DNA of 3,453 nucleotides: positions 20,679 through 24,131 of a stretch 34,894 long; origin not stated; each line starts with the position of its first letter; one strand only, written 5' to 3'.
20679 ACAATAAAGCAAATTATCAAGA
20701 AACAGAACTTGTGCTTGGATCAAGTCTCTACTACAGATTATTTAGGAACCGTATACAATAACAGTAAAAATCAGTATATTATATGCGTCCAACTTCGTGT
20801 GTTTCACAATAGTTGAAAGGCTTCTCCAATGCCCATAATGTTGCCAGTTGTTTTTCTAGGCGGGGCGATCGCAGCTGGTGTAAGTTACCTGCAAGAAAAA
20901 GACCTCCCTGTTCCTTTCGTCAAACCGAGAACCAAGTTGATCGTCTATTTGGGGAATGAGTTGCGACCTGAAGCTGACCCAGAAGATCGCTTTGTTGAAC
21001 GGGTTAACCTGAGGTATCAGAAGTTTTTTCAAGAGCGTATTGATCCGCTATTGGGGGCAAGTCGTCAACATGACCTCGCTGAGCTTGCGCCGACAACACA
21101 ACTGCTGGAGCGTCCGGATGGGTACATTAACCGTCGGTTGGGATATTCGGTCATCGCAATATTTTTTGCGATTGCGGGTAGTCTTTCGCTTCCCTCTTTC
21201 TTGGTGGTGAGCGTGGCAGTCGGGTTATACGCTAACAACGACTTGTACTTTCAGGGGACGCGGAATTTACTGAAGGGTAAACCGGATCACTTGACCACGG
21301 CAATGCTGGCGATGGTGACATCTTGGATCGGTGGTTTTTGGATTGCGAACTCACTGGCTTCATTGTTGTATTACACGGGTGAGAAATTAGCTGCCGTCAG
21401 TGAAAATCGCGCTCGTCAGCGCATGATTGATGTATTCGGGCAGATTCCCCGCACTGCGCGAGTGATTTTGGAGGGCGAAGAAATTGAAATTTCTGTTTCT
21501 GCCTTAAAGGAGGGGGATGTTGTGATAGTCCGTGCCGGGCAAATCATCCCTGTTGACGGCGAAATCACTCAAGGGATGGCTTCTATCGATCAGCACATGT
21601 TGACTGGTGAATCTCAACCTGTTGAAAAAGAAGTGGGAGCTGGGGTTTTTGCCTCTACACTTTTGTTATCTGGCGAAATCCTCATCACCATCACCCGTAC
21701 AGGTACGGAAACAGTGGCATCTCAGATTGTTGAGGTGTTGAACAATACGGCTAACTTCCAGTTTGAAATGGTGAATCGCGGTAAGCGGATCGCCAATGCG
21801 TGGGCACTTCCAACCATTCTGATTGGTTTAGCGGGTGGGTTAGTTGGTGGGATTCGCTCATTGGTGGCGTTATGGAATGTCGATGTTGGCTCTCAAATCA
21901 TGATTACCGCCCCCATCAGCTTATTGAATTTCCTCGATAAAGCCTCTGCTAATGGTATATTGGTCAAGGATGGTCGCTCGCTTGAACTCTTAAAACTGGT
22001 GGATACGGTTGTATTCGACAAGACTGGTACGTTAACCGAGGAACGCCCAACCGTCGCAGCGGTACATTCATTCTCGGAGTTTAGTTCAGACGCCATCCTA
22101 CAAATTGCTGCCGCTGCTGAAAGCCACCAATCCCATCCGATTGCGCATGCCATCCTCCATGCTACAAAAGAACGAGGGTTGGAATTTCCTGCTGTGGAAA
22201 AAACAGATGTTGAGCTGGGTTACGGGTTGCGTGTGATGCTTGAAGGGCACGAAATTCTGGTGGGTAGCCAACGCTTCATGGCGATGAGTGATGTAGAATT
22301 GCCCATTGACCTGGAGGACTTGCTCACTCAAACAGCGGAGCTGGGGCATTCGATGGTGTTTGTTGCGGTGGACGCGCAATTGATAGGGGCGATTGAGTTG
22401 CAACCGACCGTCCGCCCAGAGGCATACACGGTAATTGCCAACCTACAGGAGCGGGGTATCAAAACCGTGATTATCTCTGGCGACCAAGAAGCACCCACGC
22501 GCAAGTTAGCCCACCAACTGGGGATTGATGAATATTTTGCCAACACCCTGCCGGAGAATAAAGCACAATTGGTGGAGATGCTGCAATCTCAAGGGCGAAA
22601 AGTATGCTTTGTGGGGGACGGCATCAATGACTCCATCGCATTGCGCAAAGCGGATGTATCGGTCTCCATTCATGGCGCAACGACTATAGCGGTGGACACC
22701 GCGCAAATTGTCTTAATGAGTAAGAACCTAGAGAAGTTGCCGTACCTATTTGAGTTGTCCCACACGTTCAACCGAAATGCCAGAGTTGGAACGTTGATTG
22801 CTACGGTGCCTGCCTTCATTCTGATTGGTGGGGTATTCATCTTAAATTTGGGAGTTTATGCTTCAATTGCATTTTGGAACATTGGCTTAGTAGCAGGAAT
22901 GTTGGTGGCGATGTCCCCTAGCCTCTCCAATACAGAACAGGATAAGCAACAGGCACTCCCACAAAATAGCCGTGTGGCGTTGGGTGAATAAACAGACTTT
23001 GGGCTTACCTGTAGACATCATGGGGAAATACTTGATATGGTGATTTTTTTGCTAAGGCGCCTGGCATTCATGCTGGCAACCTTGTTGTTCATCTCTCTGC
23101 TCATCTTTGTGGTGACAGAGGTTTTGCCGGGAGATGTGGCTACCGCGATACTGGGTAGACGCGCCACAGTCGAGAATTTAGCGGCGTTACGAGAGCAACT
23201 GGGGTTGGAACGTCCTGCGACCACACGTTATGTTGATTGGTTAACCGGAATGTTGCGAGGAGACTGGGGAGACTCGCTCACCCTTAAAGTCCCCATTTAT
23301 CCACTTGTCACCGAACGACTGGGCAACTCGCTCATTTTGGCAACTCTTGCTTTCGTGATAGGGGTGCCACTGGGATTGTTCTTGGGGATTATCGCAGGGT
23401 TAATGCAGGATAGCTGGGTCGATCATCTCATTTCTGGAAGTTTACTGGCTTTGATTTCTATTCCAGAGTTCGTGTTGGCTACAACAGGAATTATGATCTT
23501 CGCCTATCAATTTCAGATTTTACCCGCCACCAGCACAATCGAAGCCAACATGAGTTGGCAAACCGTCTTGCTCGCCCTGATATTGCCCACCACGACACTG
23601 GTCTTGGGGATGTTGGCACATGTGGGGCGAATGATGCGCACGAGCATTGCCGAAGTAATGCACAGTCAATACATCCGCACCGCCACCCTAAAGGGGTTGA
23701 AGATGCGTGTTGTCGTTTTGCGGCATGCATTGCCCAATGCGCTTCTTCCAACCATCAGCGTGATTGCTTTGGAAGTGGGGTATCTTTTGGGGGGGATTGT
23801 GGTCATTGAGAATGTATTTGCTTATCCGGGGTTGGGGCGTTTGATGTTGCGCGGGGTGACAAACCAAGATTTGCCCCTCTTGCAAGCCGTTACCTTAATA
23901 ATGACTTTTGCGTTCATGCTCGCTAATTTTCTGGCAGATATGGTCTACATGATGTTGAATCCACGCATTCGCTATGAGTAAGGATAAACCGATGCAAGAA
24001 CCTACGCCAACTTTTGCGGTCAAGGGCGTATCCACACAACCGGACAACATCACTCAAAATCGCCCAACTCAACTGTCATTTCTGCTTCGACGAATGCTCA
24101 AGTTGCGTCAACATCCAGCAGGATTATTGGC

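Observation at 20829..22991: P1B-like P-type ATPase with 'APISL' in place of the transmembrane CPC metal-binding motif and no N-terminal HMA domain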

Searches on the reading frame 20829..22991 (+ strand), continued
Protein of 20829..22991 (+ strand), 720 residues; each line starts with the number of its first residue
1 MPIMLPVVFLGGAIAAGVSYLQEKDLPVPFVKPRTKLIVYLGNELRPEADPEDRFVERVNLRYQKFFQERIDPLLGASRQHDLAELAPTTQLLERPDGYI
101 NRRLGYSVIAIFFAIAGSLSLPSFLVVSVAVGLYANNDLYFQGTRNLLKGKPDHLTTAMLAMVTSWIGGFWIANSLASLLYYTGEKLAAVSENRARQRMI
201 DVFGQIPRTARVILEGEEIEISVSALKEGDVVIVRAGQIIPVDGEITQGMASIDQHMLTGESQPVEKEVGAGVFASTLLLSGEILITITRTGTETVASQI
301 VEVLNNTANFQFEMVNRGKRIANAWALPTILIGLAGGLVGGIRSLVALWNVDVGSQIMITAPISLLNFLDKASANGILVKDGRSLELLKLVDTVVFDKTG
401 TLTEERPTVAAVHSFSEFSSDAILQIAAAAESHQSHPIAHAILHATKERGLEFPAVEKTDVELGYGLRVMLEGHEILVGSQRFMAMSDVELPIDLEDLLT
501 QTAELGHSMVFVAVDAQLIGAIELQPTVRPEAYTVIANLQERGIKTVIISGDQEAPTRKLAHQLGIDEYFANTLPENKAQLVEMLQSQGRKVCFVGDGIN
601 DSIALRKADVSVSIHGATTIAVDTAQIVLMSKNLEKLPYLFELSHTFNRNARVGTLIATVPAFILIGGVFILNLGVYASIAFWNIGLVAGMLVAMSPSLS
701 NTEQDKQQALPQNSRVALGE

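Call 45: predict_structure(alignment_id=A1)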
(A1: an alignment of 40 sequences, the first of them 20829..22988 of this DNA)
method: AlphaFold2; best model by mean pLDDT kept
length: 720 residues; sequences in the alignment: 40
mean_pLDDT: 75.6   pTM: 0.65
mean pLDDT of the five models: 75.6, 75.1, 72.1, 71.0, 70.4
residues with pLDDT >= 90: 99; 70-90: 438; 50-70: 89; < 50: 94
segments of 3 or more residues with pLDDT < 50: 1-13, 23-49, 79-94, 256-262, 617-622, 702-720
pLDDT, mean of each block of 10 residues (from residue 1): 43 47 40 29 37 70 81 64 38 55 88 90 88 86 87 87 87 84 80 68 56 78 76 79 83 58 68 72 82 56 62 75 87 90 88 79 83 78 83 89 86 91 91 76 89 78 69 88 86 84 85 92 89 92 92 87 91 82 89 80 71 62 63 83 90 86 87 82 82 81 40 31
secondary structure, 60 per line:
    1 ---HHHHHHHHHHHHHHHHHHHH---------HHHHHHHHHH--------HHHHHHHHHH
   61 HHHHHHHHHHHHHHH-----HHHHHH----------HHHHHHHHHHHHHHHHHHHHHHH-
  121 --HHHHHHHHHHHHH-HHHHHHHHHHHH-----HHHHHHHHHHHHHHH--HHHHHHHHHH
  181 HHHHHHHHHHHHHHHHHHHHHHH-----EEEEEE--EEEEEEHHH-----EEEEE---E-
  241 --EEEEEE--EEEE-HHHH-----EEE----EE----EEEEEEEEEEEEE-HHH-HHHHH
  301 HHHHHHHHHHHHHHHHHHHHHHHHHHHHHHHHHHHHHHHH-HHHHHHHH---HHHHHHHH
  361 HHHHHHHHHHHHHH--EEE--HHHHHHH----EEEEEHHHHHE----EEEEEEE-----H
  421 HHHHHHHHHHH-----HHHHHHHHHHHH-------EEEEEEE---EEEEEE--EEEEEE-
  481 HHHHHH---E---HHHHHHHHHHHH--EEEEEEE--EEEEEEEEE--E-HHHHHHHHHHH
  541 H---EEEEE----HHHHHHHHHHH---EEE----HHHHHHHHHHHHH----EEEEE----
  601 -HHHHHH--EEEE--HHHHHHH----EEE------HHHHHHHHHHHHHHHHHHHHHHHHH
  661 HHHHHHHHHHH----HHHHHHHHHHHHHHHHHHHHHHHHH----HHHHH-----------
elements in order (helices of 4 or more, strands of 3 or more residues): H4-23 H33-42 H51-75 H81-86 H97-119 H123-135 H137-148 H154-168 H171-203 E209-214 E217-222 E231-235 E243-248 E251-254 H256-259 E265-267 E278-290 H296-340 H342-349 H353-374 E377-379 H382-388 E393-397 H398-402 E408-414 H420-431 H437-448 E456-462 E466-471 E474-479 H481-486 H494-505 E508-514 E517-525 H530-541 E545-549 H554-564 E568-570 H575-587 E592-596 H602-607 E610-613 H616-622 E627-629 H636-671 H676-700 H705-709

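Call 47: fold_search(model_id=the predicted structure, library=pdb)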
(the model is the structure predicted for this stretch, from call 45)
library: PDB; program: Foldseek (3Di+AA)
matches with E <= 10: 854; with E <= 0.001: 321
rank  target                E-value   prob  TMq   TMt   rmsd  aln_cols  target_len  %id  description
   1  4bbj                  2.6e-42  1.00  0.55  0.59   7.9       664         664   25  Copper-transporting PIB-ATPase in complex with beryllium fluoride representing the E2P state (released 2013-12-11)
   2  7r0g_A                5.9e-38  1.00  0.62  0.68   7.3       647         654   26  STRUCTURAL BASIS OF ION UPTAKE IN COPPER-TRANSPORTING P1B-TYPE ATPASES (released 2022-09-14)
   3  4umw                  2.6e-37  1.00  0.54  0.64   8.5       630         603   26  CRYSTAL STRUCTURE OF A ZINC-TRANSPORTING PIB-TYPE ATPASE IN E2.PI STATE (released 2014-08-13)
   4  7r0g_B                3.4e-37  1.00  0.62  0.68   7.1       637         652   26  STRUCTURAL BASIS OF ION UPTAKE IN COPPER-TRANSPORTING P1B-TYPE ATPASES (released 2022-09-14)
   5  7si7                  5.5e-36  1.00  0.51  0.50   9.5       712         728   21  Structure of ATP7B in state 2 (released 2022-03-16)
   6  4umv                  8.2e-36  1.00  0.54  0.62   8.1       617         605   26  CRYSTAL STRUCTURE OF A ZINC-TRANSPORTING PIB-TYPE ATPASE IN THE E2P STATE (released 2014-08-13)
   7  3rfu_A                1.0e-35  1.00  0.49  0.52  12.1       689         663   24  Crystal structure of a copper-transporting PIB-type ATPase (released 2011-06-29)
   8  7si6                  1.2e-35  1.00  0.49  0.42   9.8       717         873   22  Structure of ATP7B in state 1 (released 2022-03-16)
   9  7qbz                  3.9e-35  1.00  0.54  0.60   9.3       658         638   22  Crystal structure Cadmium translocating P-type ATPase (released 2022-03-23)
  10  7si3                  9.2e-35  1.00  0.49  0.42   9.8       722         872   22  Consensus structure of ATP7B (released 2022-03-16)
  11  7xuk                  6.9e-34  1.00  0.61  0.55   7.8       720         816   22  Structure of ATP7B C983S/C985S/D1027A mutant in presence of ATOX1 (released 2023-04-26)
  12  3j09_A                3.0e-33  1.00  0.49  0.49   8.3       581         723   28  High resolution helical reconstruction of the bacterial p-type ATPase copper transporter CopA (released 2011-08-24)
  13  7xun                  3.3e-33  1.00  0.61  0.60   7.6       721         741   21  Structure of ATP7B C983S/C985S/D1027A mutant (released 2023-04-26)
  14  8q73                  7.1e-33  1.00  0.65  0.61   6.1       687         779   24  Copper-transporting ATPase HMA4 in E1 state apo (released 2024-06-26)
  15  7lc3_B                6.6e-31  1.00  0.52  0.55   9.6       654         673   21  CryoEM Structure of KdpFABC in E1-ATP state (released 2021-01-27)
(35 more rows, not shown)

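Call 50: find_encoding_contigs(protein=P0119, flank=8000, max_places=2)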
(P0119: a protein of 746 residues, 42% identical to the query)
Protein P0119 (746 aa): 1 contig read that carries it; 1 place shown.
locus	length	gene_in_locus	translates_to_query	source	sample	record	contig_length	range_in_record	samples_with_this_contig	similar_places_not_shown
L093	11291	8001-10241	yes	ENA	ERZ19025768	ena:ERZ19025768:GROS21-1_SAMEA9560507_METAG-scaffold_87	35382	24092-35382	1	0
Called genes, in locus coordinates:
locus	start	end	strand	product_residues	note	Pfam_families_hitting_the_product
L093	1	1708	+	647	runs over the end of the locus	PF07584:BatA, PF00092:VWA (faint), PF13519:VWA_2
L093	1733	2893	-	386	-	PF00069:Pkinase, PF01636:APH (faint), PF07714:PK_Tyr_Ser-Thr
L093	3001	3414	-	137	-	PF00034:Cytochrom_C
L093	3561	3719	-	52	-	-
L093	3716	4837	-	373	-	PF00535:Glycos_transf_2, PF26629:GT2_TM_C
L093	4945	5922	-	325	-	PF00291:PALP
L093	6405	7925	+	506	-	PF00496:SBP_bac_5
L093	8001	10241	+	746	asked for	PF00122:E1-E2_ATPase, PF00702:Hydrolase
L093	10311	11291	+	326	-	PF01636:APH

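Call 69: search_protein_families(library=pfam, proteins=[L090:5940-6704:+, L090:6719-7324:+, L090:7321-7983:+, L088:13737-14402:+, L088:14522-15403:+], max_evalue=0.01)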
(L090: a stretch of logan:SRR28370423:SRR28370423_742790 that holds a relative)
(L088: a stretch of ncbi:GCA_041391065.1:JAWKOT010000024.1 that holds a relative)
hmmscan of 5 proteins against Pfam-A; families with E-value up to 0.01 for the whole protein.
L090:5940-6704:+ (254 aa): 0 families

L090:6719-7324:+ (201 aa): 0 families

L090:7321-7983:+ (220 aa): 0 families

L088:13737-14402:+ (221 aa): 0 families

L088:14522-15403:+ (293 aa): 0 families

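Call 81: find_encoding_contigs(protein=P0051, flank=8000, max_places=1)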
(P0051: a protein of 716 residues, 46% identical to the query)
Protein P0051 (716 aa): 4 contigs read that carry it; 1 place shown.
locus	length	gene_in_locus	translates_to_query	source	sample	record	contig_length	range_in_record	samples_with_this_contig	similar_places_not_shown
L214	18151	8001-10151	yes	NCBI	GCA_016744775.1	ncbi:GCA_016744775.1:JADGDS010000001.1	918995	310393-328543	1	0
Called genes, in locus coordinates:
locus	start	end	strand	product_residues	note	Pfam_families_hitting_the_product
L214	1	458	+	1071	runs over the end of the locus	PF25596:CPSase_L_D1, PF02786:CPSase_L_D2, PF02787:CPSase_L_D3, PF25596:CPSase_L_D1, PF02655:ATP-grasp_3 (weak), PF02786:CPSase_L_D2, PF02222:ATP-grasp (weak), PF02142:MGS, +5 more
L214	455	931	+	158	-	PF03449:GreA_GreB_N, PF01272:GreA_GreB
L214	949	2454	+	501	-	PF02789:Peptidase_M17_N, PF00883:Peptidase_M17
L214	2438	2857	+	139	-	PF04364:DNA_pol3_chi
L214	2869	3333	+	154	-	PF01724:DUF29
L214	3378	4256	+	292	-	PF01145:Band_7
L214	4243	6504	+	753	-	PF02412:TSP_3 (faint), PF01094:ANF_receptor, PF13458:Peripla_BP_6, PF00691:OmpA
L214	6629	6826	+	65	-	-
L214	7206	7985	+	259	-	PF00903:Glyoxalase, PF22677:Ble-like_N (faint), PF00903:Glyoxalase, PF18029:Glyoxalase_6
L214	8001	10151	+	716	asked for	PF00122:E1-E2_ATPase, PF00702:Hydrolase, PF13419:HAD_2 (faint)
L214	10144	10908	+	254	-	PF00975:Thioesterase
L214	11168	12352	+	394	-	PF14239:RRXRR, PF01844:HNH (weak)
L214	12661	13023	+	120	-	PF14239:RRXRR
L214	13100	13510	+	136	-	-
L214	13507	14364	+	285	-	PF05368:NmrA, PF13460:NAD_binding_10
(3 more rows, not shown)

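Call 82: find_encoding_contigs(protein=P0067, flank=8000, max_places=1)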
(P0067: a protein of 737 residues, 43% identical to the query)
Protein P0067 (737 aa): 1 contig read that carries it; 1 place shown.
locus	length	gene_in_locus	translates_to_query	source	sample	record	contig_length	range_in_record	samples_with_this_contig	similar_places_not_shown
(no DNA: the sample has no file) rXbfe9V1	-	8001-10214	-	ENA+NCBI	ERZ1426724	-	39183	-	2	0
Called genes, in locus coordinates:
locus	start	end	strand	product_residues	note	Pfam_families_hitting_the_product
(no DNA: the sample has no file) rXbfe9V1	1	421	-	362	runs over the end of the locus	PF01408:GFO_IDH_MocA, PF02894:GFO_IDH_MocA_C, PF22725:GFO_IDH_MocA_C3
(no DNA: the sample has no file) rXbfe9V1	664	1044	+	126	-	PF03819:MazG (weak), PF12643:MazG-like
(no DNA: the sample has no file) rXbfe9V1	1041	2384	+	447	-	PF00925:GTP_cyclohydro2, PF01872:RibD_C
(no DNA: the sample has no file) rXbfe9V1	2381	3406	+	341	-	PF00107:ADH_zinc_N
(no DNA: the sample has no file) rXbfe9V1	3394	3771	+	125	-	PF01242:PTPS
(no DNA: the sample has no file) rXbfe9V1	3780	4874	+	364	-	PF20706:GT4-conflict (weak), PF00534:Glycos_transf_1, PF13692:Glyco_trans_1_4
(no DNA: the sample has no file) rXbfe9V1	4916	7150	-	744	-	PF20256:MoCoBD_2, PF02738:MoCoBD_1, PF20256:MoCoBD_2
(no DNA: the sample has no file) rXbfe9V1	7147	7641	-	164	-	PF00111:Fer2 (weak), PF13085:Fer2_3 (weak), PF01799:Fer2_2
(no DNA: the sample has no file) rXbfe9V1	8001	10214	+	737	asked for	PF00122:E1-E2_ATPase, PF00702:Hydrolase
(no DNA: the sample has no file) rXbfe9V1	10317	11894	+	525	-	PF00496:SBP_bac_5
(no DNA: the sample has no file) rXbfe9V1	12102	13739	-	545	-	PF06452:CBM9_1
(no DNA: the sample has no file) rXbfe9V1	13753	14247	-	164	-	-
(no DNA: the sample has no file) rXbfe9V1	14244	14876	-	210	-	PF00578:AhpC-TSA, PF08534:Redoxin, PF00085:Thioredoxin, PF13098:Thioredoxin_2, PF13905:Thioredoxin_8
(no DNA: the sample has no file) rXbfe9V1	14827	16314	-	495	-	PF00004:AAA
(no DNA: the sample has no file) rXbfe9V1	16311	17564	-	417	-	?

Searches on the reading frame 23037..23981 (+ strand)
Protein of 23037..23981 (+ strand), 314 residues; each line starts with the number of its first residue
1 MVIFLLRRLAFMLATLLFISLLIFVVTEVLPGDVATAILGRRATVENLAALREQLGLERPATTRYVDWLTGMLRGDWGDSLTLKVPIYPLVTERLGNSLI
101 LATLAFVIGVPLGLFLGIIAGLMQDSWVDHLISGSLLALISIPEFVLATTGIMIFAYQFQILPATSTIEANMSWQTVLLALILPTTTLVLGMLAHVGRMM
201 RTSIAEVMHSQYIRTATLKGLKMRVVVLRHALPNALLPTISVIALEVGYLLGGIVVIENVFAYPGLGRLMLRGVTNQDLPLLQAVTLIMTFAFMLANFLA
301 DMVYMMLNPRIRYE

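Call 3: search_protein_families(library=pfam, proteins=[window:23037-23981:+])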
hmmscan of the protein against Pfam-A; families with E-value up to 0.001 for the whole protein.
window:23037-23981:+ (314 aa): 2 families
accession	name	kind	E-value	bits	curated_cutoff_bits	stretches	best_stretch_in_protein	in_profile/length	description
PF00528.27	BPD_transp_1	-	5.4e-34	118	26.4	1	113-312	1-183/184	Binding-protein-dependent transport system inner membrane component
PF19300.4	BPD_transp_1_N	-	7.6e-13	49.1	23.8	1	1-75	1-75/114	Binding-prot-dependent transport system membrane comp, N-term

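Call 67: search_protein_families(library=ncbifam, proteins=[window:23037-23981:+], max_evalue=1e-10)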
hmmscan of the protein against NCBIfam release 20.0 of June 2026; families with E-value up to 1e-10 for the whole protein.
window:23037-23981:+ (314 aa): 12 families
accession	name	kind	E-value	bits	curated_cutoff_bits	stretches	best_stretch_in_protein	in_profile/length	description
NF045470.1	Opp2B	equivalog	4.4e-76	256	350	1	8-312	1-300/300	nickel ABC transporter permease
NF045472.1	Opp4B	equivalog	8.2e-71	238.9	450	1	1-312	1-319/319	oligopeptide ABC transporter permease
NF045469.1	Opp1B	equivalog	4.6e-66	223.4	380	1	1-312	1-307/307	nickel/cobalt ABC transporter permease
NF011661.0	PRK15081.1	equivalog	9.1e-63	212.6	463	1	1-313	1-305/306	glutathione ABC transporter permease GsiC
TIGR02789.1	nickel_nikB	equivalog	1.6e-61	208.4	447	1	1-312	1-307/314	nickel ABC transporter permease subunit NikB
NF045471.1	Opp3B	equivalog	5.4e-60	203.4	480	1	1-313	1-304/308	oligopeptide ABC transporter permease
NF007677.0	PRK10352.1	equivalog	3e-56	190.8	433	1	1-313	1-308/314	nickel ABC transporter permease subunit NikB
NF007008.0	PRK09471.1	equivalog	5.1e-53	180.5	388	1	1-313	1-306/306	oligopeptide ABC transporter permease OppB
NF008161.0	PRK10914.1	equivalog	9.9e-50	169.6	590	2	175-313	199-337/339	dipeptide ABC transporter permease DppB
NF011690.0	PRK15110.1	equivalog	1.3e-30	106.9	432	1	176-309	178-311/321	putrescine export ABC transporter permease SapB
NF011712.0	PRK15133.1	subfamily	5.8e-25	88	445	1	45-314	83-362/364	microcin C ABC transporter permease YejB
NF043081.1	MMSYN1_0165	equivalog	7.5e-23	81.1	350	1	85-312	165-385/388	oligopeptide ABC transporter permease OppB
